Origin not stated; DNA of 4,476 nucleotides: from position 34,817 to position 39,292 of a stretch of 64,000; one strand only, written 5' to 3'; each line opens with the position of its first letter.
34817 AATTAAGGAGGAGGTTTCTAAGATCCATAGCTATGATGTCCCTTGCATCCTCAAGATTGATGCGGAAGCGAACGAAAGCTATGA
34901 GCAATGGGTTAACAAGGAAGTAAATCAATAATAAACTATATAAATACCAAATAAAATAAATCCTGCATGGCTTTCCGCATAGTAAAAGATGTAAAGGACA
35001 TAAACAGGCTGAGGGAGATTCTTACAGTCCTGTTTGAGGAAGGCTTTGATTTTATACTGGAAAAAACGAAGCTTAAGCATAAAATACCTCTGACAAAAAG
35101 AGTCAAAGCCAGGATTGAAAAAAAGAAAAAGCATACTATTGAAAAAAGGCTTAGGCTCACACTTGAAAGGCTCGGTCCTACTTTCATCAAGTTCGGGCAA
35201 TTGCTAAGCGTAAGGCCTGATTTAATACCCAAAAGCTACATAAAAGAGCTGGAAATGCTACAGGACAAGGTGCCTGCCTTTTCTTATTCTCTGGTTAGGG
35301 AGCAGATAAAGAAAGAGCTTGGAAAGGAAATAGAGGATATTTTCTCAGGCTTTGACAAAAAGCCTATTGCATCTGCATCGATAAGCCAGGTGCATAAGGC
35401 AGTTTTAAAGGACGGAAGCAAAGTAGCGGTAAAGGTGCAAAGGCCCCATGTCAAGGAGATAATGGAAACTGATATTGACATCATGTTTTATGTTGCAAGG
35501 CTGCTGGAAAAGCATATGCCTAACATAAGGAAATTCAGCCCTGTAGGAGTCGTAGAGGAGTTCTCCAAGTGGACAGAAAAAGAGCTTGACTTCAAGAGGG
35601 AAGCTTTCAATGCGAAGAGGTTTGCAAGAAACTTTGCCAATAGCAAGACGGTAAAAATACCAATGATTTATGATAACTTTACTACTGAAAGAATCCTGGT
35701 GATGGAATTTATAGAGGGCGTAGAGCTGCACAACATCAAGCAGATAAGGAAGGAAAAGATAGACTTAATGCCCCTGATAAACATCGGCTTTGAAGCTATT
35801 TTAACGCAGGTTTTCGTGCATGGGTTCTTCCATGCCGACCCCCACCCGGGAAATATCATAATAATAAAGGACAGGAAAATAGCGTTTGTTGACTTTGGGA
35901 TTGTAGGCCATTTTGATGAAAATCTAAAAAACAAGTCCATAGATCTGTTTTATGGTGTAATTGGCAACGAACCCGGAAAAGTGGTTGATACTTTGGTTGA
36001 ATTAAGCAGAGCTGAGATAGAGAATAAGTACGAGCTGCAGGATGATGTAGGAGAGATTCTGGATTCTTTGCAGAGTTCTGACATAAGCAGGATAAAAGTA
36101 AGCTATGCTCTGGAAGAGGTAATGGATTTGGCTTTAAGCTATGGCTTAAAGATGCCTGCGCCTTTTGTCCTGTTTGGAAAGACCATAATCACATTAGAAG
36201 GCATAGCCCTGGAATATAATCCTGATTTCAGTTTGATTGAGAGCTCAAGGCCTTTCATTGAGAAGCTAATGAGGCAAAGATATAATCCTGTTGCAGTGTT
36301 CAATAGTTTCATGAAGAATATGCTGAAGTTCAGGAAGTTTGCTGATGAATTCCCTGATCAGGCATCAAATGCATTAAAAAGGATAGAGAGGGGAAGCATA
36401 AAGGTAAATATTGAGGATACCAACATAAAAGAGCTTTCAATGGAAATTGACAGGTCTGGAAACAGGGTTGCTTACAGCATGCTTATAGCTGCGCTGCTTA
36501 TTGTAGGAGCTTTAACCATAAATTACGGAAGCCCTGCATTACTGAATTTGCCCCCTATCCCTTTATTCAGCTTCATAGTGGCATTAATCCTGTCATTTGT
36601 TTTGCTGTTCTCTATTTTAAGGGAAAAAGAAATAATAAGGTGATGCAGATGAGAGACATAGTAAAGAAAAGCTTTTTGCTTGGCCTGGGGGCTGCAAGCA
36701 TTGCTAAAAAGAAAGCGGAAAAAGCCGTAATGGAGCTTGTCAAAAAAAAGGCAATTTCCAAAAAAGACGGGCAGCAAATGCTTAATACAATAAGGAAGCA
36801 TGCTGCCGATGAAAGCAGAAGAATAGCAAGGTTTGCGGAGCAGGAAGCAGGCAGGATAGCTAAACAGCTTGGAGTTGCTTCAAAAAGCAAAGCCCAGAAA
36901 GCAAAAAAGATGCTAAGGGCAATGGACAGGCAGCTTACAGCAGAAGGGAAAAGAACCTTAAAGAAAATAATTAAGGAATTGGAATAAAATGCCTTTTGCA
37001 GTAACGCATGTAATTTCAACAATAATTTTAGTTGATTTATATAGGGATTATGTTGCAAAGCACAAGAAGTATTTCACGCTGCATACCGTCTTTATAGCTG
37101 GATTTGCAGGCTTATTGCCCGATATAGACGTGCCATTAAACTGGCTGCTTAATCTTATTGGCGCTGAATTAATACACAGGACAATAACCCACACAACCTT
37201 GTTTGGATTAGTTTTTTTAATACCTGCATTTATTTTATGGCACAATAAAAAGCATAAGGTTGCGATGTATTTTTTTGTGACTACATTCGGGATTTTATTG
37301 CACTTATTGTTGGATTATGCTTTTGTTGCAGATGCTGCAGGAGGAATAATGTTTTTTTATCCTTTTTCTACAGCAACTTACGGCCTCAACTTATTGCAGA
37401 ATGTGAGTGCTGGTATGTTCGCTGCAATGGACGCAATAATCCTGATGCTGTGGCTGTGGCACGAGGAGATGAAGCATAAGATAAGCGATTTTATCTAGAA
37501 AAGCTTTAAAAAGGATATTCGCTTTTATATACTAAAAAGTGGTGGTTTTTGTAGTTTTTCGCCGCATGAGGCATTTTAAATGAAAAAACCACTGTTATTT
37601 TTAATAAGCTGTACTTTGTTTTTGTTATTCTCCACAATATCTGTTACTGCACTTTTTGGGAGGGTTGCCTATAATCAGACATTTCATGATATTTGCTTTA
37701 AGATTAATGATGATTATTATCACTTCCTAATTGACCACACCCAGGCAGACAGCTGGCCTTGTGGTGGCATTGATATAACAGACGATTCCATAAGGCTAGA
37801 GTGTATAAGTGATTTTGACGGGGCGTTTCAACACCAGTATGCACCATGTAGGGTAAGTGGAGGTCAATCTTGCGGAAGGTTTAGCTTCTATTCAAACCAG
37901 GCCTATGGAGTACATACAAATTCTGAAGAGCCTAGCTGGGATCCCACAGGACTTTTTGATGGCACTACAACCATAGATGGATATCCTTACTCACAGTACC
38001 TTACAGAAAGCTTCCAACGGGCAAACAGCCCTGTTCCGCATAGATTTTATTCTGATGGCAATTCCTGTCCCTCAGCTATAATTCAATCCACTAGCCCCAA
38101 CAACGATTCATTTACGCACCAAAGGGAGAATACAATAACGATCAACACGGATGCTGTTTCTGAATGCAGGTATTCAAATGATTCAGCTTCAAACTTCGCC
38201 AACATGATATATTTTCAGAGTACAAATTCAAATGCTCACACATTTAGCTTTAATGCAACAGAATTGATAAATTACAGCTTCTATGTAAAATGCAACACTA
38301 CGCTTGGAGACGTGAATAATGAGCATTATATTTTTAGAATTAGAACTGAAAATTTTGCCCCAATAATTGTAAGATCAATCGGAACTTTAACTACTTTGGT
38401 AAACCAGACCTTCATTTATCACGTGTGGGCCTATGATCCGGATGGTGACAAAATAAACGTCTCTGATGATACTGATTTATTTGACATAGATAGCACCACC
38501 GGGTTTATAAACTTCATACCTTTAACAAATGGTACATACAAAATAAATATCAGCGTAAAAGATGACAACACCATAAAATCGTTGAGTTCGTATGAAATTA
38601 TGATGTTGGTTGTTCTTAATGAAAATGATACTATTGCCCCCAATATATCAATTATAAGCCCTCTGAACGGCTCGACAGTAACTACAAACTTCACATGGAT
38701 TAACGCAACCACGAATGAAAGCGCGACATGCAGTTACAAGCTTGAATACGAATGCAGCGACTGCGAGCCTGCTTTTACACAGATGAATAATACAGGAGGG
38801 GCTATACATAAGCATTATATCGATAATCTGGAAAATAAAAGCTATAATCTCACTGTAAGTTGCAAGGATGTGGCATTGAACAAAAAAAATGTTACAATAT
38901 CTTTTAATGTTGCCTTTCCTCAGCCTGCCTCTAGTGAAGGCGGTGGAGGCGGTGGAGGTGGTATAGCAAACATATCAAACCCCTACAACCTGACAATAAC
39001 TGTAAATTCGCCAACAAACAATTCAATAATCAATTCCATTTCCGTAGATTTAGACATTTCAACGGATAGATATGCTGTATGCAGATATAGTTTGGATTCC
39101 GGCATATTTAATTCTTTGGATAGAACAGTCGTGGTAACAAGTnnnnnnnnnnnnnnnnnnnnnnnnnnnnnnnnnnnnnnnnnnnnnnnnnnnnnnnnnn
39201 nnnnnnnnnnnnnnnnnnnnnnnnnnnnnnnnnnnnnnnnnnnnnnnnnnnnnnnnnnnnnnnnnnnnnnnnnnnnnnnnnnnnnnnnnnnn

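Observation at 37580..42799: Giant 1739-aa surface protein carries an embedded, about 75%-identical copy of the S-layer-like protein (about 1.85-kb DNA repeat 15838-17745 versus 39144-40990)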

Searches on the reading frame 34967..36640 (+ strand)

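Call 9: search_protein_families(library=pfam, proteins=[window:34967-36640:+], max_evalue=0.001)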
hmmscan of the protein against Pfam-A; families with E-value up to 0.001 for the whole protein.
window:34967-36640:+ (558 aa): 4 families
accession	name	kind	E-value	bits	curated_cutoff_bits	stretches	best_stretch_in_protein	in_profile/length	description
PF03109.22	ABC1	-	1.1e-82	277.3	22.9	1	98-339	2-240/244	ABC1 atypical kinase-like domain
PF01163.29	RIO1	-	2.7e-05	24.3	22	1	225-311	66-149/187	RIO domain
PF00069.31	Pkinase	-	3.2e-05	23.9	31.7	1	222-321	54-153/263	Protein kinase domain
PF06176.17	WaaY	-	0.00017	21.7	20.3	1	237-310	113-178/229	Lipopolysaccharide core biosynthesis protein (WaaY)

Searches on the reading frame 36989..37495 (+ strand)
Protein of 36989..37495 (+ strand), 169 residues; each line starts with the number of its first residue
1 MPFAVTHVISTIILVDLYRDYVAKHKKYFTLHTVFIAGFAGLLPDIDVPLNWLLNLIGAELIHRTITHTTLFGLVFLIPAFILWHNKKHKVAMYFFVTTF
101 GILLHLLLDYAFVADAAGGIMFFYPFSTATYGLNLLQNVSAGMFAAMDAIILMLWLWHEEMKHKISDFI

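Call 9: search_protein_families(library=pfam, proteins=[window:36989-37495:+], max_evalue=0.001)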
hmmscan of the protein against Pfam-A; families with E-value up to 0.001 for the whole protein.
window:36989-37495:+ (169 aa): 1 family
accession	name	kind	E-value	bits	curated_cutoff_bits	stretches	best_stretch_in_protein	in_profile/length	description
PF04307.19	YdjM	-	7.1e-18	65.1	29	1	5-154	4-146/176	YdjM inner membrane protein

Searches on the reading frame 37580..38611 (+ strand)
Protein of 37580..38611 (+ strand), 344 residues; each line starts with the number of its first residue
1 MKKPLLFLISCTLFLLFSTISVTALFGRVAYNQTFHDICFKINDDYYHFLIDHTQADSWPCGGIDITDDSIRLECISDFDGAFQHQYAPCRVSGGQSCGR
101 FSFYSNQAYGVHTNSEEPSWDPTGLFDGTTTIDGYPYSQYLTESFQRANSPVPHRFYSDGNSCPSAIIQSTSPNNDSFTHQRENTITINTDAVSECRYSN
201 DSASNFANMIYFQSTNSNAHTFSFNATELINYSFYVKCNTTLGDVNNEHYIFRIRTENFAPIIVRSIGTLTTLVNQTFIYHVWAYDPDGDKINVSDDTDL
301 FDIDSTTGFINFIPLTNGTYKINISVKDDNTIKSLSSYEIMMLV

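Call 92: predict_structure(alignment_id=A4)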
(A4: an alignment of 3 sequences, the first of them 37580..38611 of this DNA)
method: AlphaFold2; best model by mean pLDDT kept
length: 344 residues; sequences in the alignment: 3
mean_pLDDT: 35.7   pTM: 0.26
mean pLDDT of the five models: 35.7, 34.9, 34.0, 32.7, 31.5
residues with pLDDT >= 90: 0; 70-90: 0; 50-70: 25; < 50: 319
segments of 3 or more residues with pLDDT < 50: 1-3, 11-35, 41-48, 53-125, 132-136, 141-156, 160-206, 208-344
pLDDT, mean of each block of 10 residues (from residue 1): 50 43 31 46 47 44 40 40 33 35 37 32 47 50 37 43 26 25 29 42 43 39 34 42 32 29 27 26 29 27 25 29 31 28 25
secondary structure, 60 per line:
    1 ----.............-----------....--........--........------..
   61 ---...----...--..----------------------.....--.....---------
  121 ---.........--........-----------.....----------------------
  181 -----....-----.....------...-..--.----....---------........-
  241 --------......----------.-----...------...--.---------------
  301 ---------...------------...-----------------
elements in order: H5-17 E29-32 E35-42 E45-52 E64-66 E71-73 E100-104 E107-111 E124-132 E135-142 E154-158 E186-189 E195-199 E219-222 E232-239 E249-254 E271-273 E280-282 E310-312 E325-327

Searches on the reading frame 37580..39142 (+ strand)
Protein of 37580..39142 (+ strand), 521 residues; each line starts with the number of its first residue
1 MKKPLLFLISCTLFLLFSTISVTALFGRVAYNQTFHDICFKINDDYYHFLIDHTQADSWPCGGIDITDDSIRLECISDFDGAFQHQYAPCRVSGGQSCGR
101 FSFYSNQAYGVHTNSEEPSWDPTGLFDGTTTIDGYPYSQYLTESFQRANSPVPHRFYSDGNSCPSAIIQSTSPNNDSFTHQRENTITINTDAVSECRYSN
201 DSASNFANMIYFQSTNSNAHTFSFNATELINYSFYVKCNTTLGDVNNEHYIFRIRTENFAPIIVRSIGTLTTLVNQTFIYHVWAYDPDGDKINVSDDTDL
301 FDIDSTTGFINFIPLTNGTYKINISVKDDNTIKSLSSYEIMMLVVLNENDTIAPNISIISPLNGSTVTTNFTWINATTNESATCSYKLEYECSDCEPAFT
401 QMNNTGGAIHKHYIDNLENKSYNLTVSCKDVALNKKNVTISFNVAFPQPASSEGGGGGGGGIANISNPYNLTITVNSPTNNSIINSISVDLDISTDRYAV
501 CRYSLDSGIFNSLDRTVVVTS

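Call 44: search_protein_families(library=pfam, proteins=[window:37580-39142:+], max_evalue=0.01)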
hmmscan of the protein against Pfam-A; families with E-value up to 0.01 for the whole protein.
window:37580-39142:+ (521 aa): 1 family
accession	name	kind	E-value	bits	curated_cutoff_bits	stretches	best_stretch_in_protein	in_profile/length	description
PF07495.19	Y_Y_Y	-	0.00066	20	26.6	1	302-334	28-54/65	Y_Y_Y domain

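Call 79: search_protein_families(library=ncbifam, proteins=[window:37580-39142:+], max_evalue=1)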
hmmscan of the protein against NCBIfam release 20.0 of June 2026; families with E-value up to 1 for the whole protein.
window:37580-39142:+ (521 aa): 1 family
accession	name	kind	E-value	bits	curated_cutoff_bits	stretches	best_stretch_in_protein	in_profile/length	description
NF010681.0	PRK14081.1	equivalog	0.00085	17.6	842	1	306-365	436-493/667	triple tyrosine motif-containing protein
